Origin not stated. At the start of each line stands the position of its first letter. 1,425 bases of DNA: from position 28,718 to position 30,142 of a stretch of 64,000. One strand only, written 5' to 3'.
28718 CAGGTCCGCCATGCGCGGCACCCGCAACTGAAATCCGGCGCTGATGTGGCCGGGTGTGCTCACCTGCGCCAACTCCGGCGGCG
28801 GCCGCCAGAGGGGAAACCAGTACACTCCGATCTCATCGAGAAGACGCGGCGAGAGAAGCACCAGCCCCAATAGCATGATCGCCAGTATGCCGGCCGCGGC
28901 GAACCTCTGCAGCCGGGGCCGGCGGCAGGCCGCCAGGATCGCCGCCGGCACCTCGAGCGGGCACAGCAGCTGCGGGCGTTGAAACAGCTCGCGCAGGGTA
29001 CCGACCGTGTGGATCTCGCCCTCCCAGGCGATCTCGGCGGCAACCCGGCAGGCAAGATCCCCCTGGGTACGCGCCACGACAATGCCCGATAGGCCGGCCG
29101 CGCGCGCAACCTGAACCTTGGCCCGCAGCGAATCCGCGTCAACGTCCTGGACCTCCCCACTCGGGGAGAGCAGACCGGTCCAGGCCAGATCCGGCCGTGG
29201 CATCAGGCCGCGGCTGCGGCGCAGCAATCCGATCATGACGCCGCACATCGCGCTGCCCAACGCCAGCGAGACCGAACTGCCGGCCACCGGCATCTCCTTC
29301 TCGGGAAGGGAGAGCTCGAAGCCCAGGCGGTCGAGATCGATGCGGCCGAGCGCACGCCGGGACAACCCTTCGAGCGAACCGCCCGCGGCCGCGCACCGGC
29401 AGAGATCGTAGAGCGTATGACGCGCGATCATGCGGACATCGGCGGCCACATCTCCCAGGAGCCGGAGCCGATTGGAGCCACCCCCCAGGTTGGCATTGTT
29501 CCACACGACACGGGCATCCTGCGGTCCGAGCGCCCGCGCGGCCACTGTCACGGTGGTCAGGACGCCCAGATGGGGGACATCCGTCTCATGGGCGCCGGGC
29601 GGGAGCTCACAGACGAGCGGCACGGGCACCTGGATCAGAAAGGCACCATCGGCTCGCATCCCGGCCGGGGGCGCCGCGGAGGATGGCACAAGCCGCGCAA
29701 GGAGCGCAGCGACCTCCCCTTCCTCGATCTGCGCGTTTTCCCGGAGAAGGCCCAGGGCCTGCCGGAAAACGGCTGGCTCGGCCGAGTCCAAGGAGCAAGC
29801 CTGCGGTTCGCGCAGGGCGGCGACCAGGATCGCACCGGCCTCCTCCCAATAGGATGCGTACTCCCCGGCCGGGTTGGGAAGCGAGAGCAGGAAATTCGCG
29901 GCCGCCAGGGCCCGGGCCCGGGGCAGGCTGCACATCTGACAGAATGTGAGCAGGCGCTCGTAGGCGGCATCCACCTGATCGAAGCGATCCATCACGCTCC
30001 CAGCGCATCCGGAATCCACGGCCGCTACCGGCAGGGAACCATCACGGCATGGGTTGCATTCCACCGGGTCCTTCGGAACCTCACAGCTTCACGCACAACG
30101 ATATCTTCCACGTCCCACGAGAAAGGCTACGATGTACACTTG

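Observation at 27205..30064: Membrane-anchored Lon-like (S16) protease domain with periplasmic FG-GAP sensor, translationally coupled to an ECF sigma / zf-HC2 anti-sigma pair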

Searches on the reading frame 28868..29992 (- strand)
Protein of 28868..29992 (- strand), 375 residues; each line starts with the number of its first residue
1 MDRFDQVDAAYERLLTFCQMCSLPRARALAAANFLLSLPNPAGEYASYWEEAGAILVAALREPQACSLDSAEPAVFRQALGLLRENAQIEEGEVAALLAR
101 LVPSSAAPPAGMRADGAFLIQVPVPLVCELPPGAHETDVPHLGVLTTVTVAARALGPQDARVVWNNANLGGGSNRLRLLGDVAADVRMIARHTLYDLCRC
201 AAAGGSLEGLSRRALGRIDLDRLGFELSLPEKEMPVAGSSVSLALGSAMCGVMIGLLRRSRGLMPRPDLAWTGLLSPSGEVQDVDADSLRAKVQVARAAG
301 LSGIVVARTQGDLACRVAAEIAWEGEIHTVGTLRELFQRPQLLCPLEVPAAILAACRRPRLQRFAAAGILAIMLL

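Call 32: search_protein_representatives(alignment_id=A3)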
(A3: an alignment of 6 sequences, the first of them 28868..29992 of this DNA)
Query: 6 sequences, 376 profile positions. Proteins with E-value up to 0.001 (for the whole library): 45; up to 1e-10: 31; up to 1e-30: 17. The best 45 are listed.
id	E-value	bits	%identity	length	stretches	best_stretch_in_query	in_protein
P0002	3.2e-183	625.2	-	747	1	1-375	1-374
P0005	4.4e-183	624.7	-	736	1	2-376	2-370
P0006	3.5e-86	305.8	-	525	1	218-376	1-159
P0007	1.6e-82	293.8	-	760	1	7-362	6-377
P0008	3.8e-82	292.5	-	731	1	1-364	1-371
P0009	2.2e-71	257.1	-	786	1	3-368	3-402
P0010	4.9e-70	252.7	-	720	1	20-371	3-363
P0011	3.5e-63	230.1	-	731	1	7-369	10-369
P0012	5.4e-55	203.2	-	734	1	7-374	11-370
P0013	9.0e-55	202.4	-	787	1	7-374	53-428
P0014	3.1e-50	187.5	-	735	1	7-358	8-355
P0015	2.4e-48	181.3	-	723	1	7-375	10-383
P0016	3.8e-45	170.8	-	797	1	1-314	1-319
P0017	3.5e-43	164.3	-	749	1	1-372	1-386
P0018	2.6e-42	161.4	-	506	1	1-374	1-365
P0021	9.1e-29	116.9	-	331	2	236-315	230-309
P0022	2.1e-28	115.7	-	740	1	5-375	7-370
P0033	2.1e-14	69.6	-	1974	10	299-340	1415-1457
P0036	3.2e-09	52.5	-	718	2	224-350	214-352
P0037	2.9e-06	42.8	-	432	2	241-363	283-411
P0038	3.4e-06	42.6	-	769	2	238-350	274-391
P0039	6.5e-06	41.6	-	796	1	235-346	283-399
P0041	5.0e-05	38.7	-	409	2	236-349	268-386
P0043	9.7e-05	37.8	-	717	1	232-371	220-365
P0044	2.5e-04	36.4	-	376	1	236-321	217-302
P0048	8.7e-04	34.6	-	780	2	237-374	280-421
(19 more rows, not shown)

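Call 38: find_encoding_contigs(protein=P0011, flank=5000, max_places=2)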
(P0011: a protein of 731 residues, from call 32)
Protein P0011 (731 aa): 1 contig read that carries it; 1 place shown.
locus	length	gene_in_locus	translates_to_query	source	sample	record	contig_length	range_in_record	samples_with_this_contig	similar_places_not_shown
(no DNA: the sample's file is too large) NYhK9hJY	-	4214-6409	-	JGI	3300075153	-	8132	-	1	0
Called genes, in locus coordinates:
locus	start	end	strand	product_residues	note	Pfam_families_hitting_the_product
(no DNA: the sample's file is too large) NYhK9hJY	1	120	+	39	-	?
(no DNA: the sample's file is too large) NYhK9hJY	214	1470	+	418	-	PF08495:FIST, PF10442:FIST_C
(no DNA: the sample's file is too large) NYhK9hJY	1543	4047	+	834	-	PF13230:GATase_4, PF13522:GATase_6 (faint), PF13860:FlgD_ig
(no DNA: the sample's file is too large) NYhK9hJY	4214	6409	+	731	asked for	-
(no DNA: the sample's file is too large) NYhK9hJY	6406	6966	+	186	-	PF08281:Sigma70_r4_2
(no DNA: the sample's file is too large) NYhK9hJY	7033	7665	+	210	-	-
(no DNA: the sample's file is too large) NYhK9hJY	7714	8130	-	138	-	PF01554:MatE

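Call 43: find_encoding_contigs(protein=P0016, flank=5000, max_places=2)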
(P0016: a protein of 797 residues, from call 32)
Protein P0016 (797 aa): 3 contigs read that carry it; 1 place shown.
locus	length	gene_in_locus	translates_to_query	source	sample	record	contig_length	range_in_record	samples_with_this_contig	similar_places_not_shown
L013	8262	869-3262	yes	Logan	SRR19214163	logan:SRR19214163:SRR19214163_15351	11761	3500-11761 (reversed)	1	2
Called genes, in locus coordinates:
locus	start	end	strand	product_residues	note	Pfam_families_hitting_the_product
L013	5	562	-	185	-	-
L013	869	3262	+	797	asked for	-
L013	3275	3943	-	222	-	-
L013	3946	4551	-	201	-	PF04542:Sigma70_r2, PF08281:Sigma70_r4_2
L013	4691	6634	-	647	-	PF13860:FlgD_ig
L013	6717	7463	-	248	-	PF00027:cNMP_binding (weak), PF13545:HTH_Crp_2, PF00325:Crp (faint)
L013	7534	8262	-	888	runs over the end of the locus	-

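Call 44: find_encoding_contigs(protein=P0039, flank=5000, max_places=2)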
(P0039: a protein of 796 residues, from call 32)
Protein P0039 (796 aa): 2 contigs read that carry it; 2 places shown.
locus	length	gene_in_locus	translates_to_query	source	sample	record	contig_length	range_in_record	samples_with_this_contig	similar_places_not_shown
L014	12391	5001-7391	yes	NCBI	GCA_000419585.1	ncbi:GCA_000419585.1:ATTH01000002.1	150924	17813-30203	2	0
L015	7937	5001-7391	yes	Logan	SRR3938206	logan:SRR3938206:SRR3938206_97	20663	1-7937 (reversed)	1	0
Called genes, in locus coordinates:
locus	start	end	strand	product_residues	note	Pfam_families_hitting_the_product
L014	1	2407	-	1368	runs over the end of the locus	PF07494:Reg_prop (faint), PF00512:HisKA, PF02518:HATPase_c, PF00072:Response_reg, PF00165:HTH_AraC (faint), PF12833:HTH_18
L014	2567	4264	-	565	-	PF01935:DUF87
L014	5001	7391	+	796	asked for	-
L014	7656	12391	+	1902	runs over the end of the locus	PF25833:Fn3_SaeA_3rd (faint), PF18962:Por_Secre_tail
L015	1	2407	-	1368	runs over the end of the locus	PF07494:Reg_prop (faint), PF00512:HisKA, PF02518:HATPase_c, PF00072:Response_reg, PF00165:HTH_AraC (faint), PF12833:HTH_18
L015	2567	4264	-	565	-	PF01935:DUF87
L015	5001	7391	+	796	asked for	-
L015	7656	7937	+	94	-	?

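Call 45: find_encoding_contigs(protein=P0043, flank=5000, max_places=2)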
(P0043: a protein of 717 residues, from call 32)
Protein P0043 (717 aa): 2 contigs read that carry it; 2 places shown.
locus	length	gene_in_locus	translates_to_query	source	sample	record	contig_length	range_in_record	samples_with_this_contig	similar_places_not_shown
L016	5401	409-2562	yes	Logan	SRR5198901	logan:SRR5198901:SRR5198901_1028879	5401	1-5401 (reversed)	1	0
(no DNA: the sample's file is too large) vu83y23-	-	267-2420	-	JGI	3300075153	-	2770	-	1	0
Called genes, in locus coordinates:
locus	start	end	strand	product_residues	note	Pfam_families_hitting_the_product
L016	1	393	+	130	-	?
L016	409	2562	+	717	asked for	PF13517:FG-GAP_3 (faint), PF01839:FG-GAP (faint)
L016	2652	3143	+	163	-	PF00210:Ferritin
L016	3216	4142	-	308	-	PF18962:Por_Secre_tail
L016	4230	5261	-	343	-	PF00158:Sigma54_activat (weak), PF14532:Sigma54_activ_2 (weak), PF25601:AAA_lid_14, PF02954:HTH_8 (faint)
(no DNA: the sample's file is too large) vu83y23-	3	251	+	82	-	?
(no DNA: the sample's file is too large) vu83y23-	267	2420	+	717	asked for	PF13517:FG-GAP_3 (faint), PF01839:FG-GAP (faint)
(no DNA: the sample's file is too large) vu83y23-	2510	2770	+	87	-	?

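Call 46: find_encoding_contigs(protein=P0022, flank=5000, max_places=2)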
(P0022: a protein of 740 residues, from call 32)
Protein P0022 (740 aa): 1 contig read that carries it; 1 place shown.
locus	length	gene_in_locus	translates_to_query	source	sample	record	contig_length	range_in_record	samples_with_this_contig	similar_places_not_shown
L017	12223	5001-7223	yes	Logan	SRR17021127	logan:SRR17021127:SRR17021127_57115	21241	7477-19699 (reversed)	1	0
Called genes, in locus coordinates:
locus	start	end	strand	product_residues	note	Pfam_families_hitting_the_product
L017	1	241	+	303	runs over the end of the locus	PF00146:NADHdh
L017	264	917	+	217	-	PF00420:Oxidored_q2 (weak)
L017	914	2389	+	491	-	PF00361:Proton_antipo_M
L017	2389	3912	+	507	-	PF00329:Complex1_30kDa (weak), PF00346:Complex1_49kDa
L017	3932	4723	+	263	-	PF12837:Fer4_6 (faint), PF13484:Fer4_16 (faint), PF00037:Fer4 (faint), PF01058:Oxidored_q6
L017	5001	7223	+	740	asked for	-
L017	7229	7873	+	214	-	PF04542:Sigma70_r2 (weak), PF08281:Sigma70_r4_2, PF04545:Sigma70_r4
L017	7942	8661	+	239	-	-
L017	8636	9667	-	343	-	-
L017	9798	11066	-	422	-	PF01595:CNNM, PF00571:CBS (faint), PF03471:CorC_HlyC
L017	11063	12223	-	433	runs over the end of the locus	PF01595:CNNM, PF00571:CBS (faint), PF03471:CorC_HlyC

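Call 47: find_encoding_contigs(protein=P0036, flank=5000, max_places=2)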
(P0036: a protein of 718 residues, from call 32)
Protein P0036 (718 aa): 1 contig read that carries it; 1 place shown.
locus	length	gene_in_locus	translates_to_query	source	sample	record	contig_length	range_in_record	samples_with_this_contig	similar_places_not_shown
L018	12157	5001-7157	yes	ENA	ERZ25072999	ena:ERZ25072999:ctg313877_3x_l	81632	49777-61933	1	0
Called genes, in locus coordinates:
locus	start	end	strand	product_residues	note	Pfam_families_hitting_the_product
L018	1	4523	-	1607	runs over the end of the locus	PF20258:tRNA_Me_trans_C (faint), PF05345:He_PIG, PF18957:RibLong (faint), PF05345:He_PIG, PF07705:CARDB (weak), PF05345:He_PIG, PF07705:CARDB (weak), PF05345:He_PIG, +2 more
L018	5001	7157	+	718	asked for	PF13517:FG-GAP_3 (faint), PF01839:FG-GAP (faint)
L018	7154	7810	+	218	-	-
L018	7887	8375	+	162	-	-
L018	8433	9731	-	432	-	PF10342:Kre9_KNH (faint), PF17957:Big_7 (faint)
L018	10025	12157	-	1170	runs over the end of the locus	PF00069:Pkinase, PF07714:PK_Tyr_Ser-Thr, PF13424:TPR_12, PF24885:TPR_NPHP3, PF13424:TPR_12, PF13374:TPR_10, PF13424:TPR_12, PF24885:TPR_NPHP3, +10 more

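Call 48: search_protein_families(library=pfam, proteins=[L018:7154-7810:+, L018:7887-8375:+, L013:3275-3943:-, L013:3946-4551:-, L017:7942-8661:+, L016:1-393:+, L014:2567-4264:-], max_evalue=0.1)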
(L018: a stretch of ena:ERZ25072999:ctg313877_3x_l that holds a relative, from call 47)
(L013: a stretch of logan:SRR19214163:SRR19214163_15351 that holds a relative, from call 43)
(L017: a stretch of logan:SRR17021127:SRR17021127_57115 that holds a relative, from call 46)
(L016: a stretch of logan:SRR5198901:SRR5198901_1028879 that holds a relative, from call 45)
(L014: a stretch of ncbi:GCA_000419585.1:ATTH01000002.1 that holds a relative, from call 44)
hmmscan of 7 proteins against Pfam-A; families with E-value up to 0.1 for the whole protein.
L018:7154-7810:+ (218 aa): 3 families
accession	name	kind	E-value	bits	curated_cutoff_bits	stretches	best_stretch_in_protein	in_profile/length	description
PF08281.18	Sigma70_r4_2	-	7.4e-05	22.8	25.7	1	173-207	19-53/54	Sigma-70, region 4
PF04542.20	Sigma70_r2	-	0.0003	20.9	24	1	46-124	1-69/71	Sigma-70 region 2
PF04545.22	Sigma70_r4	-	0.02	14.9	24.1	1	178-208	18-48/50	Sigma-70, region 4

L018:7887-8375:+ (162 aa): 1 family
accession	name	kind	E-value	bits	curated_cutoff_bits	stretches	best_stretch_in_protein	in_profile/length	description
PF13490.11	zf-HC2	-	0.025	15.1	22.2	1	16-35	15-34/35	Putative zinc-finger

L013:3275-3943:- (222 aa): 1 family
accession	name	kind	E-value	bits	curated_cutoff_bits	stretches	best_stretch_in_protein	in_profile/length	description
PF13490.11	zf-HC2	-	0.038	14.5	22.2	1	19-37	17-35/35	Putative zinc-finger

L013:3946-4551:- (201 aa): 9 families
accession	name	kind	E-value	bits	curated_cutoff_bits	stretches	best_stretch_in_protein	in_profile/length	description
PF08281.18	Sigma70_r4_2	-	5.1e-12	45.7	25.7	1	129-178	2-52/54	Sigma-70, region 4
PF04542.20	Sigma70_r2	-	2e-08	34.3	24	1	27-96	1-66/71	Sigma-70 region 2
PF04545.22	Sigma70_r4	-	3.7e-05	23.6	24.1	1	135-181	2-49/50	Sigma-70, region 4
PF07638.17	Sigma70_ECF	-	0.00012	22.5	21.1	1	116-167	115-166/185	ECF sigma factor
PF13384.12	HTH_23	-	0.0011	19.1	24.6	1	143-165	8-30/50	Homeodomain-like domain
PF19586.5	DUF6093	-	0.019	15.8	27.9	1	77-150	55-116/117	Family of unknown function (DUF6093)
PF25746.1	Phage_Repressor_c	-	0.02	14.6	27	1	104-150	12-58/352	Streptomyces phage repressor protein c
PF13936.12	HTH_38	-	0.023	14.9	27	1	144-165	12-33/44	Helix-turn-helix domain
PF11654.13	NCE101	-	0.027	14.6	24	0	69-81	5-17/45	Non-classical export protein 1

L017:7942-8661:+ (239 aa): 2 families
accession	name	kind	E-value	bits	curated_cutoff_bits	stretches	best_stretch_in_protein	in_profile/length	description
PF13490.11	zf-HC2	-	0.035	14.6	22.2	1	16-36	15-35/35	Putative zinc-finger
PF13920.12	zf-C3HC4_3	-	0.035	14.4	27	1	27-44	21-41/49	Zinc finger, C3HC4 type (RING finger)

L016:1-393:+ (130 aa): 1 family
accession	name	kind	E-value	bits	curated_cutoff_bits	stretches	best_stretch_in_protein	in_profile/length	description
PF23157.1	DUF7055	-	0.081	13.1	27.6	0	40-87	10-59/66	Domain of unknown function (DUF7055)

L014:2567-4264:- (565 aa): 4 families
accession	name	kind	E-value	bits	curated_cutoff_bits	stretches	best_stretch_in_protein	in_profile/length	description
PF01935.23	DUF87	-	2.2e-35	123.2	23.2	1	153-392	1-220/220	Helicase HerA, central domain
PF13401.12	AAA_22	-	0.00039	21.2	27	0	179-202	9-32/130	AAA domain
PF09378.16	HAS-barrel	-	0.00063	20.2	25.2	1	15-100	2-81/90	HAS barrel domain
PF05872.18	HerA_C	-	0.095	11.8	22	0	410-473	254-317/502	Helicase HerA-like C-terminal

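Call 72: search_protein_families(library=padloc, proteins=[P0039, L014:2567-4264:-], max_evalue=0.01)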
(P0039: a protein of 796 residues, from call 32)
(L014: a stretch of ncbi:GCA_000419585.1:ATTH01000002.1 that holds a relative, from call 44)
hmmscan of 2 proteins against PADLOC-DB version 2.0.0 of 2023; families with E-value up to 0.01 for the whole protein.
P0039 (796 aa): 1 family
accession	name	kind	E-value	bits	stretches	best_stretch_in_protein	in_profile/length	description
PDLC01981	CARF_m2--CARF_LON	-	0.0053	14.2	1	288-366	128-197/408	-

L014:2567-4264:- (565 aa): 15 families
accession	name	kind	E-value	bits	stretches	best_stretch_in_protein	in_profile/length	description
PDLC04105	HerA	-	5.6e-34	115.6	2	409-523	413-534/576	-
PDLC02185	HerA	-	3.3e-24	83.5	2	410-524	441-561/585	-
PDLC04102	HerA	-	1.4e-23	81.2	2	407-525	497-620/654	-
PDLC04100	HerA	-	5.7e-23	79.4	2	409-524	434-555/580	-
PDLC04103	HerA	-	4.6e-22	76.1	2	408-524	434-556/579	-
PDLC04098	HerA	-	1.1e-19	68.5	1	399-523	513-645/686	-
PDLC04106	HerA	-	1.4e-17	61.5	1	409-525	505-629/667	-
PDLC02188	HerA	-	1.4e-15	55.2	1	402-523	415-541/578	-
PDLC04140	mad8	-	5.2e-15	53.7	1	179-488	31-264/314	mads_8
PDLC04104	HerA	-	4e-12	43.6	1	411-523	216-335/379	-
PDLC01055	HerA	-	2e-11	41.4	2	389-525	395-525/532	Type III coevolved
PDLC04097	HerA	-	2.8e-11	40.8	1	413-523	472-591/618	-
PDLC04107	HerA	-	2.8e-05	21.3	1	172-217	166-211/306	-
PDLC04099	HerA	-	0.0002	18.8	1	172-216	166-210/214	-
PDLC04101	HerA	-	0.00039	17.3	1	171-216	164-209/400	-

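Call 82: search_protein_families(library=pfam, proteins=[P0037, P0041, P0044, P0033, P0021, P0038, P0048, P0039, P0043], max_evalue=0.001)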
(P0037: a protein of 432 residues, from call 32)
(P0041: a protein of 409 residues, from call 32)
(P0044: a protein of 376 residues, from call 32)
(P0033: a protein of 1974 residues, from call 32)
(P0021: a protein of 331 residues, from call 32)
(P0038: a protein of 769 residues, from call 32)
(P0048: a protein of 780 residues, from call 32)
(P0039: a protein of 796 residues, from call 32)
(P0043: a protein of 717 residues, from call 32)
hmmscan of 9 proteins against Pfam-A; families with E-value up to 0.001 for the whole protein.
P0037 (432 aa): 0 families

P0041 (409 aa): 0 families

P0044 (376 aa): 0 families

P0033 (1974 aa): 5 families
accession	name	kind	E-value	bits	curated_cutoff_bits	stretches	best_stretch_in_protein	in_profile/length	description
PF13517.12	FG-GAP_3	-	4.5e-36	123.7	26.9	5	640-703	1-60/61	FG-GAP-like repeat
PF13229.12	Beta_helix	-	7.9e-16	58.5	25.9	3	105-263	22-151/158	Right handed beta helix region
PF01839.29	FG-GAP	-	9e-15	54.6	22.1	1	690-714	6-36/37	FG-GAP repeat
PF01833.30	TIG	-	1.9e-10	41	20.9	1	529-607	1-83/84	IPT/TIG domain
PF18962.6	Por_Secre_tail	-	4.2e-10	40.2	27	1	1903-1966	1-69/75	Secretion system C-terminal sorting domain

P0021 (331 aa): 0 families

P0038 (769 aa): 0 families

P0048 (780 aa): 1 family
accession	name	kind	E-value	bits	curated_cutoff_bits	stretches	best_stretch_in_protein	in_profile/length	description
PF13517.12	FG-GAP_3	-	0.00017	22.6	26.9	0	537-560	37-60/61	FG-GAP-like repeat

P0039 (796 aa): 1 family
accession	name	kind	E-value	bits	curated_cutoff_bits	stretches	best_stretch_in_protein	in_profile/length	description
PF13517.12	FG-GAP_3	-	4e-05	24.6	26.9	0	497-578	3-60/61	FG-GAP-like repeat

P0043 (717 aa): 3 families
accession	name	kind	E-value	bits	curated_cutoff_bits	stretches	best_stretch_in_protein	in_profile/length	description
PF13517.12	FG-GAP_3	-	9.6e-07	29.8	26.9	0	428-503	1-61/61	FG-GAP-like repeat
PF01839.29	FG-GAP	-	4.4e-06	26.9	22.1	0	423-441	5-22/37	FG-GAP repeat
PF05362.19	Lon_C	-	0.00027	21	21.1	1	219-301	102-175/205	Lon protease (S16) C-terminal proteolytic domain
